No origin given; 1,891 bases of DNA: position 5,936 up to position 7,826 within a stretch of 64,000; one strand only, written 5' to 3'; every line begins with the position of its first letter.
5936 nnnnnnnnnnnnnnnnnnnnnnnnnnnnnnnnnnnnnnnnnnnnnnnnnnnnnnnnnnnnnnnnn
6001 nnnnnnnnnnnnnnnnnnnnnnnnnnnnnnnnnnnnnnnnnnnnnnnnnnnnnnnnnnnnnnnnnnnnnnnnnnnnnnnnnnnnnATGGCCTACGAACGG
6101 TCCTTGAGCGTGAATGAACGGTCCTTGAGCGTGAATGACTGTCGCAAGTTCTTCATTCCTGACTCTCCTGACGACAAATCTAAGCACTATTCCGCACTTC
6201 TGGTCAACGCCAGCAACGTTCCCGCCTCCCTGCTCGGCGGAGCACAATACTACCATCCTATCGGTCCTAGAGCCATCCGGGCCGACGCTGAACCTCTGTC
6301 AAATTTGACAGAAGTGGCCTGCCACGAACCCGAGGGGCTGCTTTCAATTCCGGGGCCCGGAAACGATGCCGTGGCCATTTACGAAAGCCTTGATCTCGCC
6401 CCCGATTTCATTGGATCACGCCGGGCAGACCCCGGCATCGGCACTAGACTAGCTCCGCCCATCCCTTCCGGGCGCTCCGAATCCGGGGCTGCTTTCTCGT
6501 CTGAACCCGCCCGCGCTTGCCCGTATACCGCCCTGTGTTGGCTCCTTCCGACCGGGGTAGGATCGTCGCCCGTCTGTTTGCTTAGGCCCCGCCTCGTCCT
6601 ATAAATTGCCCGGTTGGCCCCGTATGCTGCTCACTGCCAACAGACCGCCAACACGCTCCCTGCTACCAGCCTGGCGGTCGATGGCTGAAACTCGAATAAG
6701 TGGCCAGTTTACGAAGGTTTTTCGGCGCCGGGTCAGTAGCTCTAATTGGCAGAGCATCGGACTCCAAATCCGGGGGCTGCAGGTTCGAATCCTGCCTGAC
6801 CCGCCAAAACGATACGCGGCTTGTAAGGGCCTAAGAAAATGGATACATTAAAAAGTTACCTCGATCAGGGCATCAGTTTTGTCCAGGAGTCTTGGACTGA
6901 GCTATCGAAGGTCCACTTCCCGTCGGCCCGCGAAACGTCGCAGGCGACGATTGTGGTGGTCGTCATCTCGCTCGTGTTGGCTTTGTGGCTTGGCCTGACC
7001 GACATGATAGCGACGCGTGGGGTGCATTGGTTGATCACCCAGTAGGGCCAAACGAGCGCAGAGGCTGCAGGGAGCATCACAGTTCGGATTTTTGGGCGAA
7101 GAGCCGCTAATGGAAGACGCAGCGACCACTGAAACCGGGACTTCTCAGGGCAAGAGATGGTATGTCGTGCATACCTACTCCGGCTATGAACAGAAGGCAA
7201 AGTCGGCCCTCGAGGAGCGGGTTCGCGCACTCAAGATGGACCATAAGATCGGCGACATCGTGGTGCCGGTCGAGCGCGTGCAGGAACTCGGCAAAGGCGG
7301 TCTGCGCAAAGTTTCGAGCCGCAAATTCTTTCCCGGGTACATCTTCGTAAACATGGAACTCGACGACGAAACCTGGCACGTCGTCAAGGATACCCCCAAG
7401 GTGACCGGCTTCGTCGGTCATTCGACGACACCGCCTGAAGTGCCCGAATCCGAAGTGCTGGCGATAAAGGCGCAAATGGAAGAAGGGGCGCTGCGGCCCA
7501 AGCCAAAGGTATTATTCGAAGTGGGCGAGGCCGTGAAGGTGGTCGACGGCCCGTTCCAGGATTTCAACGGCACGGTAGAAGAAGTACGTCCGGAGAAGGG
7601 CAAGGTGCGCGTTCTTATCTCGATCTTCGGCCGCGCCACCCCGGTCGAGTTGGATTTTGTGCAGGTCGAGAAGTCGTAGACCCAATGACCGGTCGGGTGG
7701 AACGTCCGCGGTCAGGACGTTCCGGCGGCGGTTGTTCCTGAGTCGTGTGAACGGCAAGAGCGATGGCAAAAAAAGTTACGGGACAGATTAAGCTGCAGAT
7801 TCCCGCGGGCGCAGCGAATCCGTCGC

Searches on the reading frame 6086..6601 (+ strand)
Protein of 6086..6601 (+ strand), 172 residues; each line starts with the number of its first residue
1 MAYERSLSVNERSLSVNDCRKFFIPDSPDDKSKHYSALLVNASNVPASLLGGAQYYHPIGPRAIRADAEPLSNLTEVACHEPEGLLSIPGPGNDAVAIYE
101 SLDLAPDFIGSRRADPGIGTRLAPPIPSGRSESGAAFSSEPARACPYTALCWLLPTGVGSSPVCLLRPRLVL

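Call 12: search_protein_families(library=ncbifam, proteins=[window:6086-6601:+], max_evalue=1)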
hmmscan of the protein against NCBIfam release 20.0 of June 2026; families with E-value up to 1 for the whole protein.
window:6086-6601:+ (172 aa): 0 families

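Call 42: search_protein_families(library=pfam, proteins=[L003:192-1397:+, L003:1397-2134:-, L003:2138-2650:-, L003:2705-4042:-, L003:4014-4661:-, L003:5183-5539:-, L003:5571-5921:-, L003:7004-7402:+, L003:7784-8236:+, L003:8358-8831:-], max_evalue=0.01)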
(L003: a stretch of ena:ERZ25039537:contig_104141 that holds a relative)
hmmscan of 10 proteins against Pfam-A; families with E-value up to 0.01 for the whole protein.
L003:192-1397:+ (402 aa): 2 families
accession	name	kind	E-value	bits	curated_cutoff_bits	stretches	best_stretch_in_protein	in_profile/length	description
PF00589.27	Phage_integrase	-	6.3e-25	88.4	27.1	1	224-385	2-168/172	Phage integrase family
PF13356.12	Arm-DNA-bind_3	-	1.8e-08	34.9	27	1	7-83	4-74/83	Arm DNA-binding domain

L003:1397-2134:- (245 aa): 0 families

L003:2138-2650:- (170 aa): 0 families

L003:2705-4042:- (445 aa): 1 family
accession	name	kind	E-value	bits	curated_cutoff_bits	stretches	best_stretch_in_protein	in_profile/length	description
PF08706.16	D5_N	-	1.2e-16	61.7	22.4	1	11-94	62-144/145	D5 N terminal like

L003:4014-4661:- (215 aa): 0 families

L003:5183-5539:- (118 aa): 1 family
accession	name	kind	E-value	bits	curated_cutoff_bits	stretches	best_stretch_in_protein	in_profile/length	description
PF05063.20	MT-A70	-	0.00044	20.7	23.9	1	21-71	122-172/172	MT-A70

L003:5571-5921:- (116 aa): 0 families

L003:7004-7402:+ (133 aa): 0 families

L003:7784-8236:+ (151 aa): 0 families

L003:8358-8831:- (157 aa): 0 families

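Call 43: search_protein_families(library=phrogs, proteins=[L003:192-1397:+, L003:1397-2134:-, L003:2138-2650:-, L003:2705-4042:-, L003:4014-4661:-, L003:5183-5539:-, L003:5571-5921:-, L003:7004-7402:+, L003:7784-8236:+, L003:8358-8831:-], max_evalue=0.001)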
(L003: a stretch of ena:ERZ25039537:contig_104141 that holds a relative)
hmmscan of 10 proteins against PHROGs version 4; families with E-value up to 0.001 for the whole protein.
L003:192-1397:+ (402 aa): 7 families
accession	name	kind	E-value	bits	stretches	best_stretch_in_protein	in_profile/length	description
phrog_1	-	integration and excision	2.8e-61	209.6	1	20-395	111-445/611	integrase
phrog_216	-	integration and excision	4.2e-36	125.6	1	199-395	29-234/301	integrase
phrog_7269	-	integration and excision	1.8e-07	32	1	331-395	16-79/89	integrase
phrog_35951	-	unknown function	2.3e-07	32.2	1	328-386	5-63/97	-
phrog_25190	-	integration and excision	2.5e-06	28.8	1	311-396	18-100/109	integrase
phrog_3423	-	unknown function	4.1e-05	24.6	1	26-124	28-125/157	-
phrog_7685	-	integration and excision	9.8e-05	23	1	337-401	174-238/240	integrase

L003:1397-2134:- (245 aa): 0 families

L003:2138-2650:- (170 aa): 0 families

L003:2705-4042:- (445 aa): 8 families
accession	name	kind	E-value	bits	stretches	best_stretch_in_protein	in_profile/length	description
phrog_1156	-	DNA, RNA and nucleotide metabolism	1.9e-42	146.8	1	14-409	454-812/855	DNA primase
phrog_6088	-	DNA, RNA and nucleotide metabolism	4.4e-41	142.1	2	126-400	485-745/772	DNA primase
phrog_1829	-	DNA, RNA and nucleotide metabolism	2.8e-37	129.2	1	20-403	403-739/772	DNA primase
phrog_16950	-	DNA, RNA and nucleotide metabolism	2.2e-36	126.1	1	18-400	455-809/843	DNA primase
phrog_2478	-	DNA, RNA and nucleotide metabolism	2.4e-34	119.6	2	126-393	561-814/854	DNA polymerase/primase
phrog_1883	-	DNA, RNA and nucleotide metabolism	1.4e-17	64.3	2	15-88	387-460/756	DNA helicase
phrog_864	-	DNA, RNA and nucleotide metabolism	2.3e-13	50.5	1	258-403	464-603/1064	DNA primase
phrog_7601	-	unknown function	4.7e-05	23.9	0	256-415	115-268/289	-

L003:4014-4661:- (215 aa): 0 families

L003:5183-5539:- (118 aa): 4 families
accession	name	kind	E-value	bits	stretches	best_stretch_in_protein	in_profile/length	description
phrog_359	-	other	1.3e-16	62.1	1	3-77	224-299/329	DNA methyltransferase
phrog_10837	-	unknown function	2.2e-13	51.3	1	3-77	52-127/139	-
phrog_21315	-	unknown function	2.4e-08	34.4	1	10-77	343-412/415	-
phrog_16888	-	unknown function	5.9e-06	27.1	1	53-88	9-43/67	-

L003:5571-5921:- (116 aa): 3 families
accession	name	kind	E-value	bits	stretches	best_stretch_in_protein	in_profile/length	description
phrog_359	-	other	3.1e-10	41.1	1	12-106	102-191/329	DNA methyltransferase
phrog_21315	-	unknown function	1.4e-05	25.3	1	24-106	233-313/415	-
phrog_15877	-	other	0.00038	21.7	1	31-90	5-58/152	DNA methyltransferase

L003:7004-7402:+ (133 aa): 0 families

L003:7784-8236:+ (151 aa): 0 families

L003:8358-8831:- (157 aa): 0 families

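Call 59: search_protein_families(library=padloc, proteins=[window:6086-6601:+], max_evalue=0.1)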
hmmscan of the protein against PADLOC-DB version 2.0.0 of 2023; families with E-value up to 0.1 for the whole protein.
window:6086-6601:+ (172 aa): 0 families

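Call 62: search_protein_families(library=pfam, proteins=[L003:6271-6474:-, L003:6776-6979:+, L003:7402-7602:+, L003:7602-7787:+, L003:4898-5038:-, window:6086-6601:+, L003:3-164:+, L003:7619-8236:+], max_evalue=0.05)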
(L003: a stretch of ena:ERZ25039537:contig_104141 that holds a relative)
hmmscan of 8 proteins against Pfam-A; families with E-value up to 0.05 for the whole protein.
L003:6271-6474:- (67 aa): 0 families

L003:6776-6979:+ (68 aa): 0 families

L003:7402-7602:+ (67 aa): 0 families

L003:7602-7787:+ (62 aa): 0 families

L003:4898-5038:- (46 aa): 0 families

window:6086-6601:+ (172 aa): 0 families

L003:3-164:+ (53 aa): 0 families

L003:7619-8236:+ (206 aa): 0 families

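Call 84: search_protein_families(library=phrogs, proteins=[L003:7784-8236:+], max_evalue=0.01)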
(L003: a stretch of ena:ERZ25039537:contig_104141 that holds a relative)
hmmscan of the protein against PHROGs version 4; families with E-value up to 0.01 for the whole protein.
L003:7784-8236:+ (151 aa): 0 families

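Call 90: search_protein_families(library=ncbifam, proteins=[L003:7784-8236:+], max_evalue=0.1)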
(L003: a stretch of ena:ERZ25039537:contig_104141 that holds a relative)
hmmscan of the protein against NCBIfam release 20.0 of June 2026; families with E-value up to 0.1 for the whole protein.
L003:7784-8236:+ (151 aa): 0 families

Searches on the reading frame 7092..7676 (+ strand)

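Call 12: search_protein_families(library=ncbifam, proteins=[window:7092-7676:+], max_evalue=1)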
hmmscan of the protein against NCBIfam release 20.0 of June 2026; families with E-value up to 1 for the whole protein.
window:7092-7676:+ (195 aa): 7 families
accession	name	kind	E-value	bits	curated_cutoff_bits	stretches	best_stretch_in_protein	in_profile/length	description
TIGR00922.1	nusG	equivalog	1.1e-63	214.1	135.7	1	23-194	1-171/172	transcription termination/antitermination protein NusG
TIGR01956.2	NusG_myco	equivalog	6.4e-37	127.4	150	3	67-113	74-120/239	transcription termination/antitermination protein NusG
NF033641.1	antiterm_LoaP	exception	1.4e-24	87.1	125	1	23-192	1-164/166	antiterminator LoaP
TIGR01955.1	RfaH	equivalog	4.7e-17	62.4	144.5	1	23-189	1-155/159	transcription/translation regulatory transformer protein RfaH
NF033644.1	antiterm_UpxY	subfamily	1e-15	58.1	100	1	23-180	1-150/164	UpxY family transcription antiterminator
NF006534.0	PRK09014.1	equivalog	1.5e-11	44.5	124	1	21-185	2-152/162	transcription/translation regulatory transformer protein RfaH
TIGR00405.1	KOW_elon_Spt5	equivalog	0.0011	18.9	69.95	1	79-184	36-127/145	transcription elongation factor Spt5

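Call 42: search_protein_families(library=pfam, proteins=[L003:192-1397:+, L003:1397-2134:-, L003:2138-2650:-, L003:2705-4042:-, L003:4014-4661:-, L003:5183-5539:-, L003:5571-5921:-, L003:7004-7402:+, L003:7784-8236:+, L003:8358-8831:-], max_evalue=0.01)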
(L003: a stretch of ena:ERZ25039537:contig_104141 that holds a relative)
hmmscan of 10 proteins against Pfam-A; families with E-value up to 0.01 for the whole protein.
L003:192-1397:+ (402 aa): 2 families
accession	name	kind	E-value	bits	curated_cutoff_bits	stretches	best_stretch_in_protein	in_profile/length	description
PF00589.27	Phage_integrase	-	6.3e-25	88.4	27.1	1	224-385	2-168/172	Phage integrase family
PF13356.12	Arm-DNA-bind_3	-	1.8e-08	34.9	27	1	7-83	4-74/83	Arm DNA-binding domain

L003:1397-2134:- (245 aa): 0 families

L003:2138-2650:- (170 aa): 0 families

L003:2705-4042:- (445 aa): 1 family
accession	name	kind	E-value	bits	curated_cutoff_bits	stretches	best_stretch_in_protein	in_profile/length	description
PF08706.16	D5_N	-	1.2e-16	61.7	22.4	1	11-94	62-144/145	D5 N terminal like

L003:4014-4661:- (215 aa): 0 families

L003:5183-5539:- (118 aa): 1 family
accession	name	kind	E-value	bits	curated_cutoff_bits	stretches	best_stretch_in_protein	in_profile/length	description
PF05063.20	MT-A70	-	0.00044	20.7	23.9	1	21-71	122-172/172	MT-A70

L003:5571-5921:- (116 aa): 0 families

L003:7004-7402:+ (133 aa): 0 families

L003:7784-8236:+ (151 aa): 0 families

L003:8358-8831:- (157 aa): 0 families

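Call 43: search_protein_families(library=phrogs, proteins=[L003:192-1397:+, L003:1397-2134:-, L003:2138-2650:-, L003:2705-4042:-, L003:4014-4661:-, L003:5183-5539:-, L003:5571-5921:-, L003:7004-7402:+, L003:7784-8236:+, L003:8358-8831:-], max_evalue=0.001)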
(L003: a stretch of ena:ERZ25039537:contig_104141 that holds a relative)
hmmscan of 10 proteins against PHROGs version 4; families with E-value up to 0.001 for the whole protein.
L003:192-1397:+ (402 aa): 7 families
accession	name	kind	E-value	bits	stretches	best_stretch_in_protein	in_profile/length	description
phrog_1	-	integration and excision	2.8e-61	209.6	1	20-395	111-445/611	integrase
phrog_216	-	integration and excision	4.2e-36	125.6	1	199-395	29-234/301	integrase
phrog_7269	-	integration and excision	1.8e-07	32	1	331-395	16-79/89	integrase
phrog_35951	-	unknown function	2.3e-07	32.2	1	328-386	5-63/97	-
phrog_25190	-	integration and excision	2.5e-06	28.8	1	311-396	18-100/109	integrase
phrog_3423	-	unknown function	4.1e-05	24.6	1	26-124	28-125/157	-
phrog_7685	-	integration and excision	9.8e-05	23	1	337-401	174-238/240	integrase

L003:1397-2134:- (245 aa): 0 families

L003:2138-2650:- (170 aa): 0 families

L003:2705-4042:- (445 aa): 8 families
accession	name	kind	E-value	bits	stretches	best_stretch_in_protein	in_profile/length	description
phrog_1156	-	DNA, RNA and nucleotide metabolism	1.9e-42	146.8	1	14-409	454-812/855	DNA primase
phrog_6088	-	DNA, RNA and nucleotide metabolism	4.4e-41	142.1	2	126-400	485-745/772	DNA primase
phrog_1829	-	DNA, RNA and nucleotide metabolism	2.8e-37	129.2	1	20-403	403-739/772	DNA primase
phrog_16950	-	DNA, RNA and nucleotide metabolism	2.2e-36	126.1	1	18-400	455-809/843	DNA primase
phrog_2478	-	DNA, RNA and nucleotide metabolism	2.4e-34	119.6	2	126-393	561-814/854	DNA polymerase/primase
phrog_1883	-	DNA, RNA and nucleotide metabolism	1.4e-17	64.3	2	15-88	387-460/756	DNA helicase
phrog_864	-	DNA, RNA and nucleotide metabolism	2.3e-13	50.5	1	258-403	464-603/1064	DNA primase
phrog_7601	-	unknown function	4.7e-05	23.9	0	256-415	115-268/289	-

L003:4014-4661:- (215 aa): 0 families

L003:5183-5539:- (118 aa): 4 families
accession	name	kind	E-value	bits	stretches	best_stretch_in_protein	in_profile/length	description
phrog_359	-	other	1.3e-16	62.1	1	3-77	224-299/329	DNA methyltransferase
phrog_10837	-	unknown function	2.2e-13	51.3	1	3-77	52-127/139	-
phrog_21315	-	unknown function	2.4e-08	34.4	1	10-77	343-412/415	-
phrog_16888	-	unknown function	5.9e-06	27.1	1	53-88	9-43/67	-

L003:5571-5921:- (116 aa): 3 families
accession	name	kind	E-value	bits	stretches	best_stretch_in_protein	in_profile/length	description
phrog_359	-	other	3.1e-10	41.1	1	12-106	102-191/329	DNA methyltransferase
phrog_21315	-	unknown function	1.4e-05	25.3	1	24-106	233-313/415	-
phrog_15877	-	other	0.00038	21.7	1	31-90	5-58/152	DNA methyltransferase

L003:7004-7402:+ (133 aa): 0 families

L003:7784-8236:+ (151 aa): 0 families

L003:8358-8831:- (157 aa): 0 families

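Call 62: search_protein_families(library=pfam, proteins=[L003:6271-6474:-, L003:6776-6979:+, L003:7402-7602:+, L003:7602-7787:+, L003:4898-5038:-, L003:3-164:+, L003:7619-8236:+], max_evalue=0.05)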
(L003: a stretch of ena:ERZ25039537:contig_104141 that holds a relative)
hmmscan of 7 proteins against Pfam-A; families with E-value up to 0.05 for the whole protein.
L003:6271-6474:- (67 aa): 0 families

L003:6776-6979:+ (68 aa): 0 families

L003:7402-7602:+ (67 aa): 0 families

L003:7602-7787:+ (62 aa): 0 families

L003:4898-5038:- (46 aa): 0 families

L003:3-164:+ (53 aa): 0 families

L003:7619-8236:+ (206 aa): 0 families

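Call 84: search_protein_families(library=phrogs, proteins=[L003:7784-8236:+], max_evalue=0.01)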
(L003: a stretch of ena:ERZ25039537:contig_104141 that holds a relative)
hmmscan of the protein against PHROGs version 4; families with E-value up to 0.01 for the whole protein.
L003:7784-8236:+ (151 aa): 0 families

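Call 90: search_protein_families(library=ncbifam, proteins=[L003:7784-8236:+], max_evalue=0.1)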
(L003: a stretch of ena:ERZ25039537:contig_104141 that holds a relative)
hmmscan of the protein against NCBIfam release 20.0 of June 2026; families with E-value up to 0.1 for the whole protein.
L003:7784-8236:+ (151 aa): 0 families
